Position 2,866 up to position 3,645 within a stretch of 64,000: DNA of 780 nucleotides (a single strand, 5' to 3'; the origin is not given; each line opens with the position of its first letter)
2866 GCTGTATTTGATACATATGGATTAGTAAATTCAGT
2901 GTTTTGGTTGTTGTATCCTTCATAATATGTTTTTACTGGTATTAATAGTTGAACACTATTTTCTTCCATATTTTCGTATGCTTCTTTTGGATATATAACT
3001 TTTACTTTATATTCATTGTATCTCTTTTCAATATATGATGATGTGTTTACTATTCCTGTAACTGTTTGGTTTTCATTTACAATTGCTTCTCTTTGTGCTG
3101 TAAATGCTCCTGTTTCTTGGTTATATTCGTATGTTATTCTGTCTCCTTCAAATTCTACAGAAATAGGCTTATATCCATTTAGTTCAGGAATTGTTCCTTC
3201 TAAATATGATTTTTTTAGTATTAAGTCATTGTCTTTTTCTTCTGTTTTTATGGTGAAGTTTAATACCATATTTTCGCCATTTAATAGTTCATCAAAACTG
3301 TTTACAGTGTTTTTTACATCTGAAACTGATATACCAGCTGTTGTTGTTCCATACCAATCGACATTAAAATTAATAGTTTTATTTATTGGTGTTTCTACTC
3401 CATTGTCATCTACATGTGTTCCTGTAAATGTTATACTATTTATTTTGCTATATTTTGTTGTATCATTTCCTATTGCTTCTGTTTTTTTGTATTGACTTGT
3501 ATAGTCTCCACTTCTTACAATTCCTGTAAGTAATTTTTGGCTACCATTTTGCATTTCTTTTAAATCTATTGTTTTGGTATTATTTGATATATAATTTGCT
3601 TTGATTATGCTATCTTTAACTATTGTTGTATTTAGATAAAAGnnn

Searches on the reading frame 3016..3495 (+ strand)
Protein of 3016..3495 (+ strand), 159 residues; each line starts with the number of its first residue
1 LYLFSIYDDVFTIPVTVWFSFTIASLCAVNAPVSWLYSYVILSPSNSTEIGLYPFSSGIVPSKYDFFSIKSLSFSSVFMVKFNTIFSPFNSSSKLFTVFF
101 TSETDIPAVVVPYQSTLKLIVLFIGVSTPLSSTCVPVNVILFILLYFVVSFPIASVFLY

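Call 75: find_encoding_contigs(protein=window:3016-3495:+, flank=10000, max_places=3)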
Protein window:3016-3495:+ (159 aa): no gene with exactly this product is on record in the collection.
